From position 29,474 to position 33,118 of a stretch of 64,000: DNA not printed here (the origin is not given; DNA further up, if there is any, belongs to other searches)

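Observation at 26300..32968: Uncharacterised three-gene outer-membrane module: TBDR-like barrel with thrombospondin-type-3 Ca-binding repeats, PorV/FadL-like barrel, large lipoprotein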

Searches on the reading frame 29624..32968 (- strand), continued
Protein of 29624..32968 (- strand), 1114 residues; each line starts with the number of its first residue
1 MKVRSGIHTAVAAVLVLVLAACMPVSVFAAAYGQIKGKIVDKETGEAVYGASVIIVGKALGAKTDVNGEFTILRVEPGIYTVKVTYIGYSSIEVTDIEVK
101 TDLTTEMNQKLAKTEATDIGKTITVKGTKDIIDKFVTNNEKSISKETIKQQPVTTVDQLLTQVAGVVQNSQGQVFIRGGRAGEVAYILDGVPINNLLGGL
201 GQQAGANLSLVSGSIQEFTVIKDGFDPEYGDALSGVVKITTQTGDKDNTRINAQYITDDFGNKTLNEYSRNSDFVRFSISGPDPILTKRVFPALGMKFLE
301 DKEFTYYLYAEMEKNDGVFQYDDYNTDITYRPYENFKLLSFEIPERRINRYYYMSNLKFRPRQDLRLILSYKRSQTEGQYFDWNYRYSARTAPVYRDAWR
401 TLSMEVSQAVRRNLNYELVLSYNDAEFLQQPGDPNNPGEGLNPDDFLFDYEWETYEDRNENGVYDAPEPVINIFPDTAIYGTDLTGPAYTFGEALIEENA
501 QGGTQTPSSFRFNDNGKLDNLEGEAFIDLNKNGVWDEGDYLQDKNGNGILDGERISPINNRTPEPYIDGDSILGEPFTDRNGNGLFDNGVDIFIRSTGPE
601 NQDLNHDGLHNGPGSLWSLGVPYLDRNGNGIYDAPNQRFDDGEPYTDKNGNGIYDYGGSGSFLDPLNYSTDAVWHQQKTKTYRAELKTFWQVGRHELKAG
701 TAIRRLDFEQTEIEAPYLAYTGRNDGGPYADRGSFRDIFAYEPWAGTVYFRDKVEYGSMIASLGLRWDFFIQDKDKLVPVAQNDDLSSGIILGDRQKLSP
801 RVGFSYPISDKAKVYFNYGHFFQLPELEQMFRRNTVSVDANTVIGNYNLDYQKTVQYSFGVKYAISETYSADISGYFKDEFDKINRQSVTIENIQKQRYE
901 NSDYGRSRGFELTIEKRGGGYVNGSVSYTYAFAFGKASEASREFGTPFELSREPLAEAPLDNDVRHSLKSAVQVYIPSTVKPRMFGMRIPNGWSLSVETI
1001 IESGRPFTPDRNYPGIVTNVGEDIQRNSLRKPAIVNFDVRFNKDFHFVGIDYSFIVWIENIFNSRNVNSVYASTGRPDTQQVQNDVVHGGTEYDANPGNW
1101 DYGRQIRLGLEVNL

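Call 43: predict_structure(alignment_id=A2)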
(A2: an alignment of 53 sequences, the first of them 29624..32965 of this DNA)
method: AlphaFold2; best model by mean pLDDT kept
length: 1113 residues; sequences in the alignment: 53
mean_pLDDT: 63.5   pTM: 0.58
mean pLDDT of the five models: 63.5, 63.3, 60.6, 59.5, 53.4
residues with pLDDT >= 90: 27; 70-90: 523; 50-70: 246; < 50: 317
segments of 3 or more residues with pLDDT < 50: 1-3, 21-29, 114-120, 123-246, 336-341, 471-488, 517-522, 777-793, 832-848, 882-902, 934-956, 1012-1028, 1063-1100
pLDDT, mean of each block of 10 residues (from residue 1): 60 71 40 79 78 80 84 76 77 72 73 49 43 27 32 32 28 24 27 25 23 23 35 27 46 74 59 76 60 61 73 69 61 52 73 75 75 81 59 86 77 78 90 83 91 79 69 40 42 56 58 49 57 70 80 82 84 87 80 84 85 83 86 84 80 67 74 89 83 81 86 89 78 81 80 75 77 51 39 64 74 73 63 40 44 70 76 68 46 43 61 70 77 45 36 45 72 74 71 79 57 46 45 75 62 74 42 34 37 44 71 71
secondary structure, 60 per line:
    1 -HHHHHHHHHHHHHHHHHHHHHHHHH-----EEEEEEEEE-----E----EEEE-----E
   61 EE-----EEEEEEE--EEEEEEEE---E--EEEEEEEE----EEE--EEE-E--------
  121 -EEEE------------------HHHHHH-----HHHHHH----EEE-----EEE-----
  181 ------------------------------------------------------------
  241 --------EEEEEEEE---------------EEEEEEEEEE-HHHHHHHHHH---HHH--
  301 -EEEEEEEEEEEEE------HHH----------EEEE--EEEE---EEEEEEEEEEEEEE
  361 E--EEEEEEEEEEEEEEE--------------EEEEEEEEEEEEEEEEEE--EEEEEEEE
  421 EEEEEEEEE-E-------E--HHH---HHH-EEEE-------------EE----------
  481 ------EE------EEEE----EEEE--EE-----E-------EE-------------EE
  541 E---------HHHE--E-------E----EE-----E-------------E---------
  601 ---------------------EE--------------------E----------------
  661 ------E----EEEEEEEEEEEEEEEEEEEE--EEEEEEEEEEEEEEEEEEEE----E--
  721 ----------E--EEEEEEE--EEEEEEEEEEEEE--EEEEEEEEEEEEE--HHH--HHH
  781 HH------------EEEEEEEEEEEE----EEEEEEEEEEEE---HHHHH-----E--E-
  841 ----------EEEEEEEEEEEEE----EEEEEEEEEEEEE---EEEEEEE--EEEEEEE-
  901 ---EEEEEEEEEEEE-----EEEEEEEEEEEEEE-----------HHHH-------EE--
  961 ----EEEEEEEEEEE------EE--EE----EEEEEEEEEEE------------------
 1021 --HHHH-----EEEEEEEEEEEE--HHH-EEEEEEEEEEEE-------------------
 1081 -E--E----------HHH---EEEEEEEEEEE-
elements in order (helices of 4 or more, strands of 3 or more residues): H2-26 E32-40 E51-54 E60-62 E68-74 E77-84 E91-98 E103-105 E108-110 E122-125 H144-149 H155-160 E165-167 E173-175 E249-256 E272-281 H283-292 E302-314 E334-337 E340-343 E347-361 E364-378 E393-410 E413-429 E452-455 E495-498 E503-506 E539-541 E672-691 E694-713 E734-740 E743-755 E758-770 H778-782 E795-806 E811-822 H826-830 E851-863 E868-880 E884-890 E893-899 E904-915 E921-934 H946-949 E965-975 E992-1002 H1023-1026 E1032-1043 E1050-1061 E1102-1112

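Call 48: fold_search(model_id=the predicted structure, library=pdb)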
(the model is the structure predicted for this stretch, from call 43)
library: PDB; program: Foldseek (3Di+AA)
matches with E <= 10: 759; with E <= 0.001: 225
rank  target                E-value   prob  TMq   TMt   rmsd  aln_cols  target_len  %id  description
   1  6ofr                  1.6e-17  1.00  0.36  0.50  11.1       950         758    9  The crystal structure of the outer membrane transporter YddB from Escherichia coli (released 2019-10-02)
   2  9c4o                  1.8e-17  1.00  0.35  0.55  11.2       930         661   10  Cryo-EM structure of PqqU with ligand PQQ (released 2024-06-19)
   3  1ujw_A                3.6e-16  1.00  0.35  0.64  14.2      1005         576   11  Structure of the complex between BtuB and Colicin E3 Receptor binding domain (released 2003-11-25)
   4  9a31_MODEL_1_A        8.4e-16  1.00  0.36  0.50  15.3      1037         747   11  Model of E. coli fhuA by in-cell photo-crosslinking MS and deep learning (released 2023-02-24)
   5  5fp1                  9.3e-16  1.00  0.35  0.53  15.6      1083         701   10  Crystal structure of the siderophore receptor PiuA from Acinetobacter baumannii (released 2016-05-11)
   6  9gbc_A                2.0e-15  1.00  0.34  0.53  11.8       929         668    9  Bacteroides thetaiotaomicron siderophore transporter XusA in complex with surface-exposed lipoprotein XusB (released 2025-08-06)
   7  9a3c_MODEL_1_A        3.5e-15  1.00  0.33  0.46  14.5      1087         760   10  Model of E. coli Fiu by in-cell photo-crosslinking MS and deep learning (released 2023-02-24)
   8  6v81                  5.5e-15  1.00  0.34  0.55  10.3       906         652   10  The crystal structure of the outer-membrane transporter YncD (released 2020-05-06)
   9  1xkw                  5.5e-15  1.00  0.33  0.52  14.2      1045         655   10  Pyochelin outer membrane receptor FptA from Pseudomonas aeruginosa (released 2005-10-04)
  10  9ex3_A                6.1e-15  1.00  0.31  0.48  11.8       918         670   10  Ferric-mycobactin receptor (FemA) in complex with dihydroaeruginoic acid (released 2025-02-26)
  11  6z9n_C                6.4e-15  1.00  0.33  0.53   9.8       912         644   10  Copper transporter OprC (released 2021-06-30)
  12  6fok_A                6.4e-15  1.00  0.34  0.54  12.5      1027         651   10  Copper transporter OprC (released 2019-03-13)
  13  6h7v_A                6.4e-15  1.00  0.32  0.50  11.8       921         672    8  Crystal structure of BauA, the Ferric preacinetobactin receptor from Acinetobacter baumannii (released 2018-10-10)
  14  6fok_B                7.4e-15  1.00  0.33  0.53  10.1       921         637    9  Copper transporter OprC (released 2019-03-13)
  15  6h7v_B                7.4e-15  1.00  0.31  0.49  10.8       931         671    8  Crystal structure of BauA, the Ferric preacinetobactin receptor from Acinetobacter baumannii (released 2018-10-10)
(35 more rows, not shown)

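Call 54: search_protein_representatives(protein=window:29624-32965:-)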
Query: 1113 residues. Proteins with E-value up to 0.001 (for the whole library): 20846; up to 1e-10: 4462; up to 1e-30: 1031. The best 150 are listed.
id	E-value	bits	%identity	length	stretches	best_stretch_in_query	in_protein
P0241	0.0e+00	1527.1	60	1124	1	14-1113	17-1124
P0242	5.6e-283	958.0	44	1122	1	11-1111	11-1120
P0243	4.5e-279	945.1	56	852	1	13-760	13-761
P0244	7.4e-252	855.0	41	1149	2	510-1112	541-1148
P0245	1.7e-239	814.0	40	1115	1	22-1111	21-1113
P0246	6.8e-238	808.7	44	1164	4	572-1111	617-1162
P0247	1.6e-230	784.3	59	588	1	251-827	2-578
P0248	6.2e-205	699.6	39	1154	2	526-1111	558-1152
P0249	2.2e-200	684.5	39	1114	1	23-1112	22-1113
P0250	2.5e-186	638.0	39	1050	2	512-1110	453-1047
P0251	1.3e-184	632.3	39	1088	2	512-1111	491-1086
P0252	3.4e-181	621.0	38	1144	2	21-731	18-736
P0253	3.2e-139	482.0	34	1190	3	565-1111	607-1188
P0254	1.6e-132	459.8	39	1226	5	523-1077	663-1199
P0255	1.5e-127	443.3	36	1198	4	601-1110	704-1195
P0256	1.3e-124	433.6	35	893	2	662-1111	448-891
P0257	8.0e-123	427.7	35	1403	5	491-1111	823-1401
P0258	6.1e-120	418.1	36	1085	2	672-1111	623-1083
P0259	2.4e-119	416.1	33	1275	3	626-1108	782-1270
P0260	3.7e-116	405.6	35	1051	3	619-1111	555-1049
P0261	3.6e-115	402.3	34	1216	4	622-1107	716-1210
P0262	1.1e-114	400.7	37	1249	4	623-1103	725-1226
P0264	2.1e-111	389.8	33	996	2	549-1111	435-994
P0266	3.5e-109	382.5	34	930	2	643-1110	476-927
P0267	1.8e-107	376.8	34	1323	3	578-1107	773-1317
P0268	1.5e-105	370.5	35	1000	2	661-1112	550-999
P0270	5.0e-104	365.4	35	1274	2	627-1109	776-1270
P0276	9.1e-93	328.1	34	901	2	661-1112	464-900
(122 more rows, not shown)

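Call 56: list_cluster_members(proteins=[P0242, P0244, P0245, P0246, P0249, P0253, P0254, P0257, P0264, P0276])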
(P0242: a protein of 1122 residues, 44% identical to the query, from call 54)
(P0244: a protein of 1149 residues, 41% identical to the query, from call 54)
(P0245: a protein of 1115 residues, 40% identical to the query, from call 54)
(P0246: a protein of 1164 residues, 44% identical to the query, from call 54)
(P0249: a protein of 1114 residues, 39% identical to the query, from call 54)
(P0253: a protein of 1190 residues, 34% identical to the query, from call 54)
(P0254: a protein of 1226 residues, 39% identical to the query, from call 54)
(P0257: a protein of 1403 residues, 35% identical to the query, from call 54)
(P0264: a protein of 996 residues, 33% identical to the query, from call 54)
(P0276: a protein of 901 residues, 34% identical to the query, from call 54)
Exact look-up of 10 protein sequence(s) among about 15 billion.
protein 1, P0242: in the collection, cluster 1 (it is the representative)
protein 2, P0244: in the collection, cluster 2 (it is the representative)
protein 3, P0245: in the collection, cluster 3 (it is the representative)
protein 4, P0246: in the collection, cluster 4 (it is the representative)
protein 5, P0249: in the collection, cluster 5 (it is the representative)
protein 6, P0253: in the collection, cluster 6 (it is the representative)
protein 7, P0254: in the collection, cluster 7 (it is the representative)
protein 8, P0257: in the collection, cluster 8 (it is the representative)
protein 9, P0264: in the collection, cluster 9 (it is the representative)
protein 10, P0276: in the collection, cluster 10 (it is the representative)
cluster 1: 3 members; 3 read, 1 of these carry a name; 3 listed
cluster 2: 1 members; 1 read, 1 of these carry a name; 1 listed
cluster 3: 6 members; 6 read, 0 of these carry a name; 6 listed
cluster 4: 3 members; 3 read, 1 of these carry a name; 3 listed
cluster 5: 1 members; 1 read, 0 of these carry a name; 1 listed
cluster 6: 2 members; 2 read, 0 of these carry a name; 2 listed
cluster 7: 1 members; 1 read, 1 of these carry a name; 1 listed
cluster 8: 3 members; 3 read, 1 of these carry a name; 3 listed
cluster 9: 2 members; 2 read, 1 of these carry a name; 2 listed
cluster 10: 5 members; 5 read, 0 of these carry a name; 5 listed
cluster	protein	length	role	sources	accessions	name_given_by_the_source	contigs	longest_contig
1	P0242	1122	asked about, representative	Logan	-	-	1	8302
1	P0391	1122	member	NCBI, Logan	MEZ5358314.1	MAG: TonB-dependent receptor [Candidatus Zixiibacteriota bacterium]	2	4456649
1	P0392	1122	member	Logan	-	-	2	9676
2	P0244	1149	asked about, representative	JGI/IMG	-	hypothetical protein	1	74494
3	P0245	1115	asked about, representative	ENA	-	-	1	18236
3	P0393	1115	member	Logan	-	-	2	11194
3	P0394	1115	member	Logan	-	-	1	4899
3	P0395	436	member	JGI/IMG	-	-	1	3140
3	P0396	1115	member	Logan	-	-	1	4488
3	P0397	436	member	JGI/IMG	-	-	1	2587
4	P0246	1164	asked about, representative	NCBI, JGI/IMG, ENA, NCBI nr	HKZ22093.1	MAG TPA: TonB-dependent receptor [candidate division Zixibacteria bacterium] | TonB-dependent receptor [candidate division Zixibacteria bacterium]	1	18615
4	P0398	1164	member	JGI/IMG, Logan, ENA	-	-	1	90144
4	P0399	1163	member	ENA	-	-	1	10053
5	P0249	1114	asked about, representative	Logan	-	-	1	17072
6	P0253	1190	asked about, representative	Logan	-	-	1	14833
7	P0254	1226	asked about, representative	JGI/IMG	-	outer membrane receptor protein involved in Fe transport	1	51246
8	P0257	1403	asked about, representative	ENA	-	-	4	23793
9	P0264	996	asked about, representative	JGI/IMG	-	outer membrane receptor protein involved in Fe transport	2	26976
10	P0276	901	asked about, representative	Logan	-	-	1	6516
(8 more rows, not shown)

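Call 57: find_encoding_contigs(protein=P0257, flank=8000, max_places=2)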
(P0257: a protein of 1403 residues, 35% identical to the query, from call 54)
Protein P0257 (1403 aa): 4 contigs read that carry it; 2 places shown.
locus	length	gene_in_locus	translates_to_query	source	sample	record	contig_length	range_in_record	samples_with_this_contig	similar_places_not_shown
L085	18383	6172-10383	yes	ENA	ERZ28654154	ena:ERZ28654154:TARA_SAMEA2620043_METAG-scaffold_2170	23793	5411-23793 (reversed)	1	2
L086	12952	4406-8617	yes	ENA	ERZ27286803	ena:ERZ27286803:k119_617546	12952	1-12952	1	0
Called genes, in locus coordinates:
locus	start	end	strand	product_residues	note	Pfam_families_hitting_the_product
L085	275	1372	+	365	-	PF01571:GCV_T, PF08669:GCV_T_C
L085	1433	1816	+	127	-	PF01597:GCV_H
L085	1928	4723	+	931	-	PF02347:GDC-P, PF21478:GcvP2_C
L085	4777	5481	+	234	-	PF21948:LplA-B_cat, PF03099:BPL_LplA_LipB (weak)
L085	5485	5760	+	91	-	-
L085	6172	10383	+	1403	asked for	PF13620:CarboxypepD_reg, PF13715:CarbopepD_reg_2, PF07715:Plug, PF00593:TonB_dep_Rec_b-barrel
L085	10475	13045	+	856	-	-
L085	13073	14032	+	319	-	PF19572:PorV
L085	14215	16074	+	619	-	PF13088:BNR_2, PF13860:FlgD_ig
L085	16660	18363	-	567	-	-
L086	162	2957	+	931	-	PF02347:GDC-P, PF21478:GcvP2_C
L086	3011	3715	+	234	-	PF21948:LplA-B_cat, PF03099:BPL_LplA_LipB (weak)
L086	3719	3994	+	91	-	-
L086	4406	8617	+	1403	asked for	PF13620:CarboxypepD_reg, PF13715:CarbopepD_reg_2, PF07715:Plug, PF00593:TonB_dep_Rec_b-barrel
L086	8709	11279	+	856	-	-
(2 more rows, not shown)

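Call 62: find_encoding_contigs(protein=P0254, flank=8000, max_places=1)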
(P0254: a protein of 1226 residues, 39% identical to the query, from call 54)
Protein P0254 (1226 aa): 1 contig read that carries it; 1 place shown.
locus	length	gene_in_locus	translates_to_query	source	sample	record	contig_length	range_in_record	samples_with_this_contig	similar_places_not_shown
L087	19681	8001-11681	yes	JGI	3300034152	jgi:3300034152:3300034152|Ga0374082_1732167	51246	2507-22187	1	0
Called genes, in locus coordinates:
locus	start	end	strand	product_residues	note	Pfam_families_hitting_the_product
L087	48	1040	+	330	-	PF21783:YNCE (faint)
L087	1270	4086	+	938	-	PF02463:SMC_N (faint), PF03193:RsgA_GTPase (faint), PF06745:ATPase (faint), PF13175:AAA_15 (faint), PF13191:AAA_16 (faint), PF17760:UvrA_inter, PF17755:UvrA_DNA-bind, PF13304:AAA_21 (weak), +6 more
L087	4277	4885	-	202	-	PF04011:LemA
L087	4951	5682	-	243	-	-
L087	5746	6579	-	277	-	PF04536:TPM_phosphatase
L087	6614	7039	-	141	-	-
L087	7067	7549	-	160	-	-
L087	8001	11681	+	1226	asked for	PF13620:CarboxypepD_reg, PF13715:CarbopepD_reg_2, PF07715:Plug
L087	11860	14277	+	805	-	-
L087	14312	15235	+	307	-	PF19572:PorV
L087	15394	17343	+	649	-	PF13585:CHU_C (faint), PF13860:FlgD_ig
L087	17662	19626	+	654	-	PF13860:FlgD_ig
